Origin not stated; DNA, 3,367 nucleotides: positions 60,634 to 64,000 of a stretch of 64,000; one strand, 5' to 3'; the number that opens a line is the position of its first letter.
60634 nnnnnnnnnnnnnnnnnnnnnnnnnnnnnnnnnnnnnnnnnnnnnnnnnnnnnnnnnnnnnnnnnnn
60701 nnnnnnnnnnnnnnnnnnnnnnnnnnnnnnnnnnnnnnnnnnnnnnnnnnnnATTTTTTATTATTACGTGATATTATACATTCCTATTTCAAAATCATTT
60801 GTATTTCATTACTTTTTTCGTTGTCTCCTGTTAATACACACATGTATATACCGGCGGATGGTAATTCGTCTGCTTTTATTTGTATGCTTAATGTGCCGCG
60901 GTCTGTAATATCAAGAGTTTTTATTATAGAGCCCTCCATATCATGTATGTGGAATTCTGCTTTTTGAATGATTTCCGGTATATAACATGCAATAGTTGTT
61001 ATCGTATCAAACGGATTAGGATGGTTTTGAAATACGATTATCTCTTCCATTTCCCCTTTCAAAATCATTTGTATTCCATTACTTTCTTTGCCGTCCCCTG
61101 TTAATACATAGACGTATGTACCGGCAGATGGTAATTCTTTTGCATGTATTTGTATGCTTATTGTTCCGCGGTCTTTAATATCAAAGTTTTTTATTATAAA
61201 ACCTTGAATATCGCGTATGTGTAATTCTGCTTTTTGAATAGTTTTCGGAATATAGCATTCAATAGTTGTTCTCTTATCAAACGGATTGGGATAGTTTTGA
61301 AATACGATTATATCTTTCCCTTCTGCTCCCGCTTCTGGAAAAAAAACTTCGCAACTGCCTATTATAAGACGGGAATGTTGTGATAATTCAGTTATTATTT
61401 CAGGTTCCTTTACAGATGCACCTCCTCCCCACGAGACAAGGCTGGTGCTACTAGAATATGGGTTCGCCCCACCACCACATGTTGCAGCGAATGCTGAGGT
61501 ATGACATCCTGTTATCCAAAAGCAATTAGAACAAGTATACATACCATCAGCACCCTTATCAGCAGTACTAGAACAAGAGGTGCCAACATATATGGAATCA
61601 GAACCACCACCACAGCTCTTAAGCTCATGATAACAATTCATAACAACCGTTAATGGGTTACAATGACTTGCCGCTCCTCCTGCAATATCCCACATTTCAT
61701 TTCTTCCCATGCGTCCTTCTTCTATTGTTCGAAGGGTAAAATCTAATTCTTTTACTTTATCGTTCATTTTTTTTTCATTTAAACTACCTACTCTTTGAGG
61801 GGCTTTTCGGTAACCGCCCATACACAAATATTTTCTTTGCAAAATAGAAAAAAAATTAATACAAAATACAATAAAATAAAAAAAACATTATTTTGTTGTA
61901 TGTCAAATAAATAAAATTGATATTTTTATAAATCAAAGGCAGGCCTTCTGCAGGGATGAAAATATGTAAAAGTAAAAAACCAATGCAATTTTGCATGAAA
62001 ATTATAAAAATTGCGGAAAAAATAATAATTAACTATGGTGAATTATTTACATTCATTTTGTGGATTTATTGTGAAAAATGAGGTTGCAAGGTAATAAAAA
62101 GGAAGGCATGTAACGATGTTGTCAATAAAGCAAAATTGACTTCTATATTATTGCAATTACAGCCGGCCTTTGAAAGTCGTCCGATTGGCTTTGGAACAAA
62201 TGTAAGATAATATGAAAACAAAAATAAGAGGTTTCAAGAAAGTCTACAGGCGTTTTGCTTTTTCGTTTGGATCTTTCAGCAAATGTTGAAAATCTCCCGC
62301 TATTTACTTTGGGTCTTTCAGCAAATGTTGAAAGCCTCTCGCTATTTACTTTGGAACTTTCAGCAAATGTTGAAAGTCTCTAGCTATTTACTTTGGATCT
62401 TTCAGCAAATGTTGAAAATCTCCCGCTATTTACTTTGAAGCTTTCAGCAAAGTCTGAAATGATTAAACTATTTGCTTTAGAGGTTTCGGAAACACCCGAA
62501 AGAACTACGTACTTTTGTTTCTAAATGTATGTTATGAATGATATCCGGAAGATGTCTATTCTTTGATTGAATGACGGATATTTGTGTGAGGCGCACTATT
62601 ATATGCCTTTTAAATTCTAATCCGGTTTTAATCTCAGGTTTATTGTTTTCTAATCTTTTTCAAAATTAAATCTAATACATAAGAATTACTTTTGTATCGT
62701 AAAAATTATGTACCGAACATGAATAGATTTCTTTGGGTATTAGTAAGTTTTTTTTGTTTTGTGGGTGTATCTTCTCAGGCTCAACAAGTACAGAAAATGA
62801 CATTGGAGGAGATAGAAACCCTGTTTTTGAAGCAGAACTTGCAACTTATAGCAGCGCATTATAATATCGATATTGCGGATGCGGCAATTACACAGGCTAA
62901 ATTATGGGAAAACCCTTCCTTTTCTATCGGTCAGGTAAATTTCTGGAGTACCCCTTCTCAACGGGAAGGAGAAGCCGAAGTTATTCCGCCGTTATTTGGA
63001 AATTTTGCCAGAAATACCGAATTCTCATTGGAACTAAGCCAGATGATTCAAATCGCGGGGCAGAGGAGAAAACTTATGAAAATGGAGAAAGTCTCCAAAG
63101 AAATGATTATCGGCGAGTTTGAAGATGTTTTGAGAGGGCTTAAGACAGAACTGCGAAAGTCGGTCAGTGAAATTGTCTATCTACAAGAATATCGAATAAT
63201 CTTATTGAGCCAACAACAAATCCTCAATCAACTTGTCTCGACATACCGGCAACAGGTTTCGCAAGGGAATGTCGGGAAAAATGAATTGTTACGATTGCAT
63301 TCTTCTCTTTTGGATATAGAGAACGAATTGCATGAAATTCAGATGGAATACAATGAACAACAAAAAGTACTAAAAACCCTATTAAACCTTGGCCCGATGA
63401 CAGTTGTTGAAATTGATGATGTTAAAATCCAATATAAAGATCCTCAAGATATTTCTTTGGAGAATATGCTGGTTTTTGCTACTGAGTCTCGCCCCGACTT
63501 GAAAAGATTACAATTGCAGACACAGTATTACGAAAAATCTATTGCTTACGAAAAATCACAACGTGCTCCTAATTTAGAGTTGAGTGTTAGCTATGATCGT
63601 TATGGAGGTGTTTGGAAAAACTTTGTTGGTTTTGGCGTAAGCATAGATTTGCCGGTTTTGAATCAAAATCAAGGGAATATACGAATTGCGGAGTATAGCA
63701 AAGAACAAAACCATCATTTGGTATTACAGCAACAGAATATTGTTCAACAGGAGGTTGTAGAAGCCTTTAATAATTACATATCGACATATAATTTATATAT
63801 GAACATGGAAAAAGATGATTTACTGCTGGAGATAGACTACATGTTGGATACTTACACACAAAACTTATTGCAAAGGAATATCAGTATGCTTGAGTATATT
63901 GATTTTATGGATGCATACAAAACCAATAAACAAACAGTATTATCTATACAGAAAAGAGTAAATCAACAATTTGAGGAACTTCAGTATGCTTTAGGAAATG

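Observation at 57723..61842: RiPP-like locus whose precursor fuses a double-glycine leader and Cys-rich core to two T9SS sorting domains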

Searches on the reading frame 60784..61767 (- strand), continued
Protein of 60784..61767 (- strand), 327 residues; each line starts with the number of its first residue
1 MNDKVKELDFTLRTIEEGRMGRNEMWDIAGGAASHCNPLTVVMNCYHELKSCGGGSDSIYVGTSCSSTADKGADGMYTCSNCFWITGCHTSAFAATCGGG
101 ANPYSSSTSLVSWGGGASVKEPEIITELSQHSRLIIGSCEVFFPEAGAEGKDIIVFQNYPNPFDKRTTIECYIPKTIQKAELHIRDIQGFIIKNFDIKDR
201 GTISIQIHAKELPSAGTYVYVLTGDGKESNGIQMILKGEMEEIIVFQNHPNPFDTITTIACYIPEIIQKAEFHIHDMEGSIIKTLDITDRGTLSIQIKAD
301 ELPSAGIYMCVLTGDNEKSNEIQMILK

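Call 91: list_cluster_members(proteins=[P0001, P0007, P0045, P0047, P0010, P0028])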
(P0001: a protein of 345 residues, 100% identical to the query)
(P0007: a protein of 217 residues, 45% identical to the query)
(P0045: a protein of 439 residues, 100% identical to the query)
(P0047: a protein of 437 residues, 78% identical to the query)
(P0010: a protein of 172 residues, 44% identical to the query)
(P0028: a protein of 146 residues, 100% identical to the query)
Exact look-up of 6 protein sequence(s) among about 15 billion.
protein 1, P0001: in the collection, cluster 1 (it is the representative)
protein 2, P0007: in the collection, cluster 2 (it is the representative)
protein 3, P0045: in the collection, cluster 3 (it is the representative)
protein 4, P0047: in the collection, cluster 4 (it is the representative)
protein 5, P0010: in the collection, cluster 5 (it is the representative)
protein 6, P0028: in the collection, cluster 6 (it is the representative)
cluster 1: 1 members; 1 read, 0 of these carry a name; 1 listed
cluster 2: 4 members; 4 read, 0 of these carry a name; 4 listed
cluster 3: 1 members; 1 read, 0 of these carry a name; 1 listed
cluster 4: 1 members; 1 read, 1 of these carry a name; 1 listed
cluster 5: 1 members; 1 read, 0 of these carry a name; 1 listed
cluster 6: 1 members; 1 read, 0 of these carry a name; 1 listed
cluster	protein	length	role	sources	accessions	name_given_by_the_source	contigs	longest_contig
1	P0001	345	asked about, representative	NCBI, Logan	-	-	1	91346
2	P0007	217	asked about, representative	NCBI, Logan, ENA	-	-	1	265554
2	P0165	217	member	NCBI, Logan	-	-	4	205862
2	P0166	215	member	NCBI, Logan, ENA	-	-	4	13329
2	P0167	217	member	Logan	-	-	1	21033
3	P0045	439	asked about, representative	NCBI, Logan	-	-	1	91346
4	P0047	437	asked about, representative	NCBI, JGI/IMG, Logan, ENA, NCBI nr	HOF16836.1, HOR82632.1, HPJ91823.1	MAG TPA: SPASM domain-containing protein [Bacteroidales bacterium] | SPASM domain-containing protein [Bacteroidales bacterium]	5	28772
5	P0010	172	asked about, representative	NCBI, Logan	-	-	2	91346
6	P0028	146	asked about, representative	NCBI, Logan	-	-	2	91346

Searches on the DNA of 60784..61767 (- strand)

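Call 44: search_rna_families(sources=[L003, L008, L001, L015, L013], threshold=gathering, show_alignments=3)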
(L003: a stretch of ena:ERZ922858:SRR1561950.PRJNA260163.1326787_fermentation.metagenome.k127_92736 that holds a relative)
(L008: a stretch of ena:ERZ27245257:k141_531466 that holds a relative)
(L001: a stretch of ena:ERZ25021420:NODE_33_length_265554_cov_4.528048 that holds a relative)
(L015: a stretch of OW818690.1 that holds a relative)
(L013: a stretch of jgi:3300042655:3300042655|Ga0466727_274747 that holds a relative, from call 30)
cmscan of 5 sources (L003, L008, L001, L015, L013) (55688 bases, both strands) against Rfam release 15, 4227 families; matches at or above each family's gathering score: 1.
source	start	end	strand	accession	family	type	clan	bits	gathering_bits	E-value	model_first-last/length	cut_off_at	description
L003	1303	1338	+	RF02914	DUF805b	Cis-reg;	CL00115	39.4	35.6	1e-07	1-35/35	no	DUF805b RNA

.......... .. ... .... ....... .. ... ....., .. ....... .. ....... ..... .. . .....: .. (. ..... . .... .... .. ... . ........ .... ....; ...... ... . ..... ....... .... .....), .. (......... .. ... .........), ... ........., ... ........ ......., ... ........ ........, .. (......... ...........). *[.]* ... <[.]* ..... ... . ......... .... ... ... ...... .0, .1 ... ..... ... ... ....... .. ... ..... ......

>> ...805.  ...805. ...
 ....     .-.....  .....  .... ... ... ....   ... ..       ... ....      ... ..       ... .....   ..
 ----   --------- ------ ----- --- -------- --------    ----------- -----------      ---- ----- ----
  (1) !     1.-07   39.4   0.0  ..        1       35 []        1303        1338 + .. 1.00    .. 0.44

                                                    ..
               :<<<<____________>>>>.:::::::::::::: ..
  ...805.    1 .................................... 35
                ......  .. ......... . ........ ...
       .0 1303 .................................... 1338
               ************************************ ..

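Call 95: search_rna_families(sources=[L008, L024, L014, L029, L031, L001], threshold=evalue, max_evalue=1, show_alignments=3)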
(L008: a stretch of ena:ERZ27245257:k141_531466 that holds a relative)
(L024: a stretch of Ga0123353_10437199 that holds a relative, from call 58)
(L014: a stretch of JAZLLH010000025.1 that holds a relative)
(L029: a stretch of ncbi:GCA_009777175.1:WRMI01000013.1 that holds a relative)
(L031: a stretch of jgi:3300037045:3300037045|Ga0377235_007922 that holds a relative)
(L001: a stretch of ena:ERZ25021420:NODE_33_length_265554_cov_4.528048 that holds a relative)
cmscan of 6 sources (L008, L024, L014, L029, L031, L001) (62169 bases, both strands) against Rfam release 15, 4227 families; matches with E-value up to 1: 1.
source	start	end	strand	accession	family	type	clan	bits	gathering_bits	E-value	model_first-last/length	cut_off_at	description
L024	1120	1155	+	RF02914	DUF805b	Cis-reg;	CL00115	36.9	35.6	7.8e-07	1-35/35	no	DUF805b RNA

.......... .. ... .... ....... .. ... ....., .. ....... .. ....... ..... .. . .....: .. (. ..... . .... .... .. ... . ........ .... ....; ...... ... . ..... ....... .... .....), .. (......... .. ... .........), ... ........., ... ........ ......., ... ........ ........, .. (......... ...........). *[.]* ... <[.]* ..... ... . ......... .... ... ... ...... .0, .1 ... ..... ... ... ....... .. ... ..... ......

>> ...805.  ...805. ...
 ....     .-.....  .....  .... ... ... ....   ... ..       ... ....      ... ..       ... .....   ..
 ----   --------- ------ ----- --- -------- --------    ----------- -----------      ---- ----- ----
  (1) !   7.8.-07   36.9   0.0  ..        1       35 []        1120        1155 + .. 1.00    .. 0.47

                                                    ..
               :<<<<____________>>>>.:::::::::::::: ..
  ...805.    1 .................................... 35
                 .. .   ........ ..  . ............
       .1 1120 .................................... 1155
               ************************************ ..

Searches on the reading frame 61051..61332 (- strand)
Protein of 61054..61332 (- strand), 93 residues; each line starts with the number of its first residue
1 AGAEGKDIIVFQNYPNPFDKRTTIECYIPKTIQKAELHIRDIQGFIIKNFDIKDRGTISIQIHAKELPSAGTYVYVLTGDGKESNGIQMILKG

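Call 84: search_protein_families(library=pfam, proteins=[window:61054-61332:-], max_evalue=10)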
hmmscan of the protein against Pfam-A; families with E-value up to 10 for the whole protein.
window:61054-61332:- (93 aa): 2 families
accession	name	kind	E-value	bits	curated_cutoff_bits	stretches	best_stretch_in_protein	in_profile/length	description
PF18962.6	Por_Secre_tail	-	1.7e-05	25.5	27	1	14-83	2-68/75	Secretion system C-terminal sorting domain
PF13860.13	FlgD_ig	-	0.057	13.8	27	1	20-63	10-55/79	FlgD Ig-like domain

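Call 87: search_solved_structures(query=A8, max_evalue=10, show_alignments=2)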
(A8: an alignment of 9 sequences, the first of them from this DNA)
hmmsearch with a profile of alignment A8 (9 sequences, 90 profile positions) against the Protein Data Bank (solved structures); distinct sequences matched with E-value up to 10: 1.
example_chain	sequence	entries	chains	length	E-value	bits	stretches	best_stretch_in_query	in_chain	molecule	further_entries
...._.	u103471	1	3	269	0.4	13.8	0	49-75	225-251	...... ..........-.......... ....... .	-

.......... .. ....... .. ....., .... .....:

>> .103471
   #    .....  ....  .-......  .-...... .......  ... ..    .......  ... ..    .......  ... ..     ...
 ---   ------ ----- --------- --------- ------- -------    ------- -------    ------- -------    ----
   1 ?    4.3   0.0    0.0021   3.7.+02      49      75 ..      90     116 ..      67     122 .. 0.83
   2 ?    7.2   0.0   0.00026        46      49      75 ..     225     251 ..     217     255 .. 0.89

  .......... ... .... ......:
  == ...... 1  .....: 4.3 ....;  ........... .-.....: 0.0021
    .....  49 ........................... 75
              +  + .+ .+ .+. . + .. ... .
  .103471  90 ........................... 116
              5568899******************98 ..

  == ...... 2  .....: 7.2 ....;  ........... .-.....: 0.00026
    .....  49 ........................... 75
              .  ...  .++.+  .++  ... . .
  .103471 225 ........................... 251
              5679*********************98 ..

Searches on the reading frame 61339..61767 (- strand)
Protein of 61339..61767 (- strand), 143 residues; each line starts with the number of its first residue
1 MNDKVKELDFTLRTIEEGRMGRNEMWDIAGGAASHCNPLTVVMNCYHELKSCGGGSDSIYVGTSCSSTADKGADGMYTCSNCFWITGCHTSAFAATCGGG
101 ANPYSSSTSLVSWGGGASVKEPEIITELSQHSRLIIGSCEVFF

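Call 18: find_related_loci(query=A3, collection=genome_contigs, flank=8000)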
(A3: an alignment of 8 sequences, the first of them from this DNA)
Query A3 (143 aa) in genome_contigs; peptide patterns used: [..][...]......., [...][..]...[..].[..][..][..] (x = any residue, [..] = any of these).
82 stretches matched a pattern, but none encodes a relative of the query by tblastn (E <= 1e-3).

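Call 26: search_protein_representatives(alignment_id=A3)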
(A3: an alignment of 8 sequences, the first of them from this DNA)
Query: 8 sequences, 139 profile positions. Proteins with E-value up to 0.001 (for the whole library): 3; up to 1e-10: 2; up to 1e-30: 2. The best 3 are listed.
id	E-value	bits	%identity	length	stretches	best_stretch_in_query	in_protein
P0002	3.9e-66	237.7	-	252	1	1-139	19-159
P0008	2.6e-50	186.4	-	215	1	1-139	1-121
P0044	3.7e-04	36.9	-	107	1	14-85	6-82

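Call 30: find_encoding_contigs(protein=P0044, flank=8000, max_places=3)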
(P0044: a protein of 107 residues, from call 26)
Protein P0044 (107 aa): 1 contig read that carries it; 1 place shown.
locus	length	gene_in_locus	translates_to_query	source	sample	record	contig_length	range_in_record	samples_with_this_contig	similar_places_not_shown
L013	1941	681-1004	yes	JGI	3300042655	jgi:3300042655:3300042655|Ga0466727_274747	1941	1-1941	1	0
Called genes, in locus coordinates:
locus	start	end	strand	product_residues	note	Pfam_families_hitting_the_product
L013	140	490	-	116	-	PF13560:HTH_31, PF12844:HTH_19, PF01381:HTH_3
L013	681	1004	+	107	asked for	-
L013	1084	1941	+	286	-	?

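Call 39: search_protein_families(library=ncbifam, proteins=[P0044, window:61339-61767:-], max_evalue=10)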
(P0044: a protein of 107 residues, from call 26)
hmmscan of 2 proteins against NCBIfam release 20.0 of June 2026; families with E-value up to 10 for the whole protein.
P0044 (107 aa): 1 family
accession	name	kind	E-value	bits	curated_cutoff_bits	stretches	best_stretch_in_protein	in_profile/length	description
TIGR04149.1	GG_sam_targ_CFB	domain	0.016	15.1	25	1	11-27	16-31/43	TIGR04149 family rSAM-modified RiPP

seq(143 aa): 0 families

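Call 58: find_related_loci(query=A3, collection=metagenome_contigs, flank=8000)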
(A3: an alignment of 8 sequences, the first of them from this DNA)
Query A3 (143 aa) in metagenome_contigs; peptide patterns used: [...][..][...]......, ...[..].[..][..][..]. (x = any residue, [..] = any of these).
143 stretches matched a pattern; 2 encode a relative of the query (tblastn E <= 1e-3); 2 distinct loci.
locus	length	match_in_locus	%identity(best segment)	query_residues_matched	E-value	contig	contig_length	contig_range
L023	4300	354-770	56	1-143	5e-51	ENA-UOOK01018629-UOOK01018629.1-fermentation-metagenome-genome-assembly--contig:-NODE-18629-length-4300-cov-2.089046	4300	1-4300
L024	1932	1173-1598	59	1-142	3e-50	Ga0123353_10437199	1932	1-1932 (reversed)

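Call 75: search_protein_families(library=pfam, proteins=[L013:1084-1941:+], max_evalue=0.001)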
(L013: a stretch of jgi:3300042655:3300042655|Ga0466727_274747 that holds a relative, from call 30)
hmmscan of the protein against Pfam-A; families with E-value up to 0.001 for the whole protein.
L013:1084-1941:+ (286 aa): 1 family
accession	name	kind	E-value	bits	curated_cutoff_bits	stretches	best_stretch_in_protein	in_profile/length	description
PF16286.10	DUF4932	-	4.5e-55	187.8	28.7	1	23-275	4-262/332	Domain of unknown function (DUF4932)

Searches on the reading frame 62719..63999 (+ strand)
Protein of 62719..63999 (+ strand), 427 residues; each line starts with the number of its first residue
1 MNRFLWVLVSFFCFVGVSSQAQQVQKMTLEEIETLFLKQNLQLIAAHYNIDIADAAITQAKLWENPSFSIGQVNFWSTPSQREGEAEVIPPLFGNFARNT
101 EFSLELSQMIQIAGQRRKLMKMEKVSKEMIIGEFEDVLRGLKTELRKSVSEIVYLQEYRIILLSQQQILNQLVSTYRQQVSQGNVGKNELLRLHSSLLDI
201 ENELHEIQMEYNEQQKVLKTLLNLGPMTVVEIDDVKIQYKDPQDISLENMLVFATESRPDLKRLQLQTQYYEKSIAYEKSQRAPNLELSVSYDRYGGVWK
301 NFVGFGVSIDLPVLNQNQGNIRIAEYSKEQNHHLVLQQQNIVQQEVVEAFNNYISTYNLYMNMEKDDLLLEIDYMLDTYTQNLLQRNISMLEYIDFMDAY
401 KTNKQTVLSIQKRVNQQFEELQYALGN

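Call 22: search_protein_families(library=ncbifam, proteins=[window:62719-63999:+], max_evalue=0.00001)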
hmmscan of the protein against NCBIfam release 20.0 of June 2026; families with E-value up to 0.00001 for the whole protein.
window:62719-63999:+ (427 aa): 3 families
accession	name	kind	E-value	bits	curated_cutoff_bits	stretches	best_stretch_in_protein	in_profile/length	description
TIGR01845.1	outer_NodT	subfamily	3.3e-09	36.1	210.05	1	28-298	58-323/460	efflux transporter outer membrane subunit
NF045679.1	DiMtlExpIhpA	equivalog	5.2e-09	35.3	650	1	18-326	22-314/424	divalent metal ion exporter subunit IhpA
TIGR01844.1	type_I_sec_TolC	subfamily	2.4e-07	30.1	225.15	1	97-355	68-329/414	TolC family outer membrane protein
